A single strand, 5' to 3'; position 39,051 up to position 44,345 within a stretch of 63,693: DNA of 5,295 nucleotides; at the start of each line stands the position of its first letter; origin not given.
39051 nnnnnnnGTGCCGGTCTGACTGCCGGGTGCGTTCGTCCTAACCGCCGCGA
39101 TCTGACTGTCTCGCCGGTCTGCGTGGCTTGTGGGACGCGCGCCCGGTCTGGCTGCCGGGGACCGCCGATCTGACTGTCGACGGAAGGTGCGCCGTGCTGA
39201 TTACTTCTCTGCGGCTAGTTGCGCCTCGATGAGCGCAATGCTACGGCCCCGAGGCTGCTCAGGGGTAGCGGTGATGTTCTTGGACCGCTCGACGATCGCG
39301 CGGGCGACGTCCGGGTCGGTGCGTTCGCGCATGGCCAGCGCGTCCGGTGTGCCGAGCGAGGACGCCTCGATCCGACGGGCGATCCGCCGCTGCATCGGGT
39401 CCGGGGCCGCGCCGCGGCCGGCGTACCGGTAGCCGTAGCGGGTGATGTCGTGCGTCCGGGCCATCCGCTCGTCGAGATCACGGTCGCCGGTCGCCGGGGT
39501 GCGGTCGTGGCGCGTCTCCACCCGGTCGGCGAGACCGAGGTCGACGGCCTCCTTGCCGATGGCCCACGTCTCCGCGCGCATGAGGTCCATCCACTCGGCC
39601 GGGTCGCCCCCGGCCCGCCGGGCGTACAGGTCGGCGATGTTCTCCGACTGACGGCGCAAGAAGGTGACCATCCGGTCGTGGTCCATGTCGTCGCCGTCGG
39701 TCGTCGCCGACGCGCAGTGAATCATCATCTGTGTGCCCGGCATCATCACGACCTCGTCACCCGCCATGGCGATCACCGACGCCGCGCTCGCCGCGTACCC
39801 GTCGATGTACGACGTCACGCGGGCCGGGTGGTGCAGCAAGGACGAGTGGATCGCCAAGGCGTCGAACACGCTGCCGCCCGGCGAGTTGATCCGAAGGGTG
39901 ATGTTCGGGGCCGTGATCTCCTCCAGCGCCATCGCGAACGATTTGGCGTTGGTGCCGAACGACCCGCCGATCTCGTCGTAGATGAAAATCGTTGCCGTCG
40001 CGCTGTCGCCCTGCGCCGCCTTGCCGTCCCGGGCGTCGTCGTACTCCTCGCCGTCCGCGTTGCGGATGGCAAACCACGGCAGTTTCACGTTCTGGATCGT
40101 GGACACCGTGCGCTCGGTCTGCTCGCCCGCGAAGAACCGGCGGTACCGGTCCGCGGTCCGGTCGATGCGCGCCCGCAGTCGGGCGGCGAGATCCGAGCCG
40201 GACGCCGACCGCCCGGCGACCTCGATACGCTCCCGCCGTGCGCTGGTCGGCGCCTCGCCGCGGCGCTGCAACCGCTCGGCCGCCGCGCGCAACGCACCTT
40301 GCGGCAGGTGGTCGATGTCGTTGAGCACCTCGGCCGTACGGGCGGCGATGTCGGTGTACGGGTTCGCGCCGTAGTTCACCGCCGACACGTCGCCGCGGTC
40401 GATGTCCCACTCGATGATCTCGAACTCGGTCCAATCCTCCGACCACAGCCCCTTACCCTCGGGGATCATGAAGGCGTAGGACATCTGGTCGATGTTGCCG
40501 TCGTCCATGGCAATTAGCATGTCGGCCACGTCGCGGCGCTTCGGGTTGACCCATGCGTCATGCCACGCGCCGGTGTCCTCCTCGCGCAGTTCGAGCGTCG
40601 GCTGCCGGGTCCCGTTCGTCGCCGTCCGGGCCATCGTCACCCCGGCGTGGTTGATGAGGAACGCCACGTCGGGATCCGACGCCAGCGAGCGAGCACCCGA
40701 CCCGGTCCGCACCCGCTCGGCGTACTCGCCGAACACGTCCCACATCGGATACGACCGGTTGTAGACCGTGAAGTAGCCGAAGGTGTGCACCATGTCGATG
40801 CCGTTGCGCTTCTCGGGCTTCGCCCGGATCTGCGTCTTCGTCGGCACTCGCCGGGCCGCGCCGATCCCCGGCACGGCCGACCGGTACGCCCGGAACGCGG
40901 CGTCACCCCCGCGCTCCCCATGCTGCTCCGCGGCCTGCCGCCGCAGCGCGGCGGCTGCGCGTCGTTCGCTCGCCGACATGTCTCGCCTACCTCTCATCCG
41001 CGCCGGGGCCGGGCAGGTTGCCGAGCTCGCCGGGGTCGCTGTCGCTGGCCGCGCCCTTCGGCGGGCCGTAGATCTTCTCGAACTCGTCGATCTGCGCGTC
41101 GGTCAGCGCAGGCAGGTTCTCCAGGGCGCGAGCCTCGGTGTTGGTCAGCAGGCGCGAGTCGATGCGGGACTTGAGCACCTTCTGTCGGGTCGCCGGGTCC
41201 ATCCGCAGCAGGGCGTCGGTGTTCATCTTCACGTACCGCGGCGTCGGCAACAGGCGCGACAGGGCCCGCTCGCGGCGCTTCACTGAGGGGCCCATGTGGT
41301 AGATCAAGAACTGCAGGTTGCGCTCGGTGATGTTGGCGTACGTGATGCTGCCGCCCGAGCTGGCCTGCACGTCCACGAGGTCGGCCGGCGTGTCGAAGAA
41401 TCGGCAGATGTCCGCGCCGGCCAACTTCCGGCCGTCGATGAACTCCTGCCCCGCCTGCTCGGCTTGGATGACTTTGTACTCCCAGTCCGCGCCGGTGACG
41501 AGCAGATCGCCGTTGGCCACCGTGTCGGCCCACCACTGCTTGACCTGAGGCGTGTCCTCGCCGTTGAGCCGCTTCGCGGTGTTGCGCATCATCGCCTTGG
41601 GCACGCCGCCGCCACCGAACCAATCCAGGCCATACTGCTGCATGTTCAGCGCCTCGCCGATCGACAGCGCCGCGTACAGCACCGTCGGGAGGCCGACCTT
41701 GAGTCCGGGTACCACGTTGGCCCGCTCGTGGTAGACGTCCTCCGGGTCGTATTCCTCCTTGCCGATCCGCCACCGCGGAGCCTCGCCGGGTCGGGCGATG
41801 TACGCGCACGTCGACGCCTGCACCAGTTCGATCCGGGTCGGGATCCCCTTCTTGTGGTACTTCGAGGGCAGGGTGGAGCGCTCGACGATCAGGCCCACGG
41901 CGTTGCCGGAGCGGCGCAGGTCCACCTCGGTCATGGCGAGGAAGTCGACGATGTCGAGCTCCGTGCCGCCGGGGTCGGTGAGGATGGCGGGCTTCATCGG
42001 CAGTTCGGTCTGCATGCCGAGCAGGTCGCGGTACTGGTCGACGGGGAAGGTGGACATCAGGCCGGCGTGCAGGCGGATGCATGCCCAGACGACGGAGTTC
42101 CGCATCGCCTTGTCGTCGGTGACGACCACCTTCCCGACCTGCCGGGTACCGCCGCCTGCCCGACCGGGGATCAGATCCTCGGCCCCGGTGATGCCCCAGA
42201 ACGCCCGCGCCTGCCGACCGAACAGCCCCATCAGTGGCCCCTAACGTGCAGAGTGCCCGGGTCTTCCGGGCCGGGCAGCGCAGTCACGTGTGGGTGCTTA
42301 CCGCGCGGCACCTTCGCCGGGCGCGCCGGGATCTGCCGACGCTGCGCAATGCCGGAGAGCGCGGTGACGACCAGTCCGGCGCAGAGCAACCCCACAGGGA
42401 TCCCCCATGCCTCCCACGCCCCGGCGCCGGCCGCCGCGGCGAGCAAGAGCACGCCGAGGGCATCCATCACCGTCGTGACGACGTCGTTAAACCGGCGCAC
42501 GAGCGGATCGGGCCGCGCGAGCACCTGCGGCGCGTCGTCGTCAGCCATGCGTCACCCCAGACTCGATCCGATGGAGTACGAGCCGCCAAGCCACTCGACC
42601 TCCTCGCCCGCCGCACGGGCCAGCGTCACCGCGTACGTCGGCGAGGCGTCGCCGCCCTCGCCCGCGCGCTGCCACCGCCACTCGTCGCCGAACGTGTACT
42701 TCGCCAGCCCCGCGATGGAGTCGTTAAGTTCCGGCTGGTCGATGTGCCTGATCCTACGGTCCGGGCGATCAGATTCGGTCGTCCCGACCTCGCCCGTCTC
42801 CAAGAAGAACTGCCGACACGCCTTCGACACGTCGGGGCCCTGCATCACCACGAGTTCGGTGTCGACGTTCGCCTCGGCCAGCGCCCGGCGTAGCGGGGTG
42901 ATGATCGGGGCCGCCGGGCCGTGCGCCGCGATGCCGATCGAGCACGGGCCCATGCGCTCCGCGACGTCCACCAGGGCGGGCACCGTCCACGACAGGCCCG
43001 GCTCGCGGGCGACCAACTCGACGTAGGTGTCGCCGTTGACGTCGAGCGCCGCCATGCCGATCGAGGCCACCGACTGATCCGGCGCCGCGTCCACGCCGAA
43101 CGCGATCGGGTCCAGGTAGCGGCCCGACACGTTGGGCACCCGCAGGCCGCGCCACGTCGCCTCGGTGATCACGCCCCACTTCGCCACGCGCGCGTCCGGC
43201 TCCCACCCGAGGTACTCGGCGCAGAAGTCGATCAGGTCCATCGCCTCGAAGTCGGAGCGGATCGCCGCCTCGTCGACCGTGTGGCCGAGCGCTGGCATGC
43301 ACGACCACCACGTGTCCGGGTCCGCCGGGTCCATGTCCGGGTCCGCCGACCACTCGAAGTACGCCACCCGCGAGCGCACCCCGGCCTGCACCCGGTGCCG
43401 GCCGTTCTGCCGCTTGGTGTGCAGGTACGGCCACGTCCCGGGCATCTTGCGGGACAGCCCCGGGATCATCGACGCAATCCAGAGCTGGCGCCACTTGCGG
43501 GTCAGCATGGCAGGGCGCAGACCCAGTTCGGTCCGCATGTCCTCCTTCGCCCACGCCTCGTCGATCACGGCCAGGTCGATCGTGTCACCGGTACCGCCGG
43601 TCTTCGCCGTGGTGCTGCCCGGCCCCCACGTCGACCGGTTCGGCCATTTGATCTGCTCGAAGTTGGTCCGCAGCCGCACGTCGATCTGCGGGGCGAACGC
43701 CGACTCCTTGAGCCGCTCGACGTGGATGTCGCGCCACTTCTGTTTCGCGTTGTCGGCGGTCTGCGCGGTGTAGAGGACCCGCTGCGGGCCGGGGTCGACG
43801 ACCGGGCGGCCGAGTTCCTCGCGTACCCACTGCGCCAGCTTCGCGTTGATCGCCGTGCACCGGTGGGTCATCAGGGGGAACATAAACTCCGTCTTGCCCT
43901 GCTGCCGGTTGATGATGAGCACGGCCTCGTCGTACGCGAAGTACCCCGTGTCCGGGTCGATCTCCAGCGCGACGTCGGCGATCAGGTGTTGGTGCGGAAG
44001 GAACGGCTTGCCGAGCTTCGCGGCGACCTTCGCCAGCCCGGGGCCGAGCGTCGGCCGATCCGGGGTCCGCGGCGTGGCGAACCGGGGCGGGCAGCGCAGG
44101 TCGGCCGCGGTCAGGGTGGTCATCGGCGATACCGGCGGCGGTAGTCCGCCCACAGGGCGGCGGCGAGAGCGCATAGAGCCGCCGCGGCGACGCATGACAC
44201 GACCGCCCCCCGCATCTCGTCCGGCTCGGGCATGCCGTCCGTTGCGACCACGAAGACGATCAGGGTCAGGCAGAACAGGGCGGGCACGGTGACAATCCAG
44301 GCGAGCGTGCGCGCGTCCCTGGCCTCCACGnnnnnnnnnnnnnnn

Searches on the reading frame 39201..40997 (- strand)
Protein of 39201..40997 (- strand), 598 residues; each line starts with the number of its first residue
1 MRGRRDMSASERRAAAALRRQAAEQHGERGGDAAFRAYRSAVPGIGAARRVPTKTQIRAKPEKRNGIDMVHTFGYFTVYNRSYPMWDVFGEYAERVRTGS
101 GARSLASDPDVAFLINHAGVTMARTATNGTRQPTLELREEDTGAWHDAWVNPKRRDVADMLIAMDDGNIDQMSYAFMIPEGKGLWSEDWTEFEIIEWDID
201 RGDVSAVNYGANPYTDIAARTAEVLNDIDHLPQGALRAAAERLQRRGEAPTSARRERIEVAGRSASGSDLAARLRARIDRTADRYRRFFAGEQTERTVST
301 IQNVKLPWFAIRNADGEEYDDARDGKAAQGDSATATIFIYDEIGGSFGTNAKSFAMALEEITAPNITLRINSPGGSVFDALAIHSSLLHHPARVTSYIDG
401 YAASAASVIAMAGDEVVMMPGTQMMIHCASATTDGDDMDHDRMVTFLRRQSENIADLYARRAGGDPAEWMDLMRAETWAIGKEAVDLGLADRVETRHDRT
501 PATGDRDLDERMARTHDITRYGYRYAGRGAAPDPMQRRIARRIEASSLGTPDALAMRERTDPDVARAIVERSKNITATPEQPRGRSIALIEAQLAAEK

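Call 9: search_protein_families(library=phrogs, proteins=[window:39201-40997:-], max_evalue=0.001)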
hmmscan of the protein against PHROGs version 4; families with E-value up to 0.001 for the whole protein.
window:39201-40997:- (598 aa): 15 families
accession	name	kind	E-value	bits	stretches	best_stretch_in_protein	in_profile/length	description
phrog_2976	-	head and packaging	1.1e-69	237.1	1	326-564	15-246/394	head maturation protease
phrog_94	-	head and packaging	6.3e-62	211.9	1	326-500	71-256/622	head maturation protease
phrog_133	-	head and packaging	2.5e-50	172.8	1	331-512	17-197/668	head maturation protease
phrog_3348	-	unknown function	8.9e-44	151.3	1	327-496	29-200/386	-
phrog_1684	-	head and packaging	4.2e-41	142.3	1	326-498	35-207/284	head maturation protease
phrog_53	-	head and packaging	1.1e-28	101.8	1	353-569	107-337/583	head maturation protease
phrog_13984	-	unknown function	2.1e-18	67.6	1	329-425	26-122/123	-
phrog_80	-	head and packaging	1.3e-16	61.9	1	53-251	215-417/607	head maturation protease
phrog_1827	-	other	3e-14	53.8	1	365-457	54-146/202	ATP-dependent protease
phrog_7053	-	head and packaging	4.5e-14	53.7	1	103-221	72-190/390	head maturation protease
phrog_23753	-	head and packaging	5.2e-10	40.4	1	365-510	43-188/298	head maturation protease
phrog_5410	-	other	7.5e-08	32.9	1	366-456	58-148/323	ATP-dependent protease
phrog_9644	-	head and packaging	5.4e-06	26.9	1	129-224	213-310/341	head maturation protease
phrog_37668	-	head and packaging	1.6e-05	25.2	1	91-229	42-175/313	head maturation protease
phrog_33547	-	unknown function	0.0002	21.5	1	365-491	31-156/357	-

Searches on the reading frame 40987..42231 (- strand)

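Call 9: search_protein_families(library=phrogs, proteins=[window:40987-42231:-], max_evalue=0.001)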
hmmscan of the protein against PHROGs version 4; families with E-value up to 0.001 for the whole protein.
window:40987-42231:- (414 aa): 6 families
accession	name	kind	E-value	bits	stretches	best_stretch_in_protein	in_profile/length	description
phrog_12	-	head and packaging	1.1e-44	154.5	1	1-385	48-426/646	portal protein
phrog_5929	-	head and packaging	1.9e-18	67.6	1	199-383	6-192/228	portal protein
phrog_2662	-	head and packaging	4.7e-17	62.8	1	157-380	182-412/717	portal protein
phrog_11323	-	unknown function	9.5e-11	42.9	1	296-383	8-99/130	-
phrog_2271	-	head and packaging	1.2e-07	30.9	1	165-378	175-388/859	portal protein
phrog_21454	-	unknown function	0.00012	22.4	1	315-377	100-164/320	-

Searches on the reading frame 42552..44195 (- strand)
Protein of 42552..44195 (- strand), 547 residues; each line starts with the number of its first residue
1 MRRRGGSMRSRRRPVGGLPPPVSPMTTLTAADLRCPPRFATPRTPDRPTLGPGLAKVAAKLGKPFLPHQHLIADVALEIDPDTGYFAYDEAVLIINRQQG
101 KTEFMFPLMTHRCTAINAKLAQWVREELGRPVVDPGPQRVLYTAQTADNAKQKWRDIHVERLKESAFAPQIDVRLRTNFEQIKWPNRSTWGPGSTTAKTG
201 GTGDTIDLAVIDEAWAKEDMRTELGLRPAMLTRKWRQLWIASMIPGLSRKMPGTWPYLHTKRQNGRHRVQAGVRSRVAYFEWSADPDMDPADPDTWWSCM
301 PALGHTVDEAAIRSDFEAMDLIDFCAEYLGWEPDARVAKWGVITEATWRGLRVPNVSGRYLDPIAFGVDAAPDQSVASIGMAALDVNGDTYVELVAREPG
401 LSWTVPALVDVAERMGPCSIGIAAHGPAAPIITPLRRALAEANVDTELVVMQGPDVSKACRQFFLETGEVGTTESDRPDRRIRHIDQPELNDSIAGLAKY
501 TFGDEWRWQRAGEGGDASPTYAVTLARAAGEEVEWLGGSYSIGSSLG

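Call 9: search_protein_families(library=phrogs, proteins=[window:42552-44195:-], max_evalue=0.001)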
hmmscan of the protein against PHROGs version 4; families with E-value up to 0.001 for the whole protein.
window:42552-44195:- (547 aa): 1 family
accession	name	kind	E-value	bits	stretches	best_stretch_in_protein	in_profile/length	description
phrog_9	-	head and packaging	5.5e-37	129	1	37-532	65-665/812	terminase large subunit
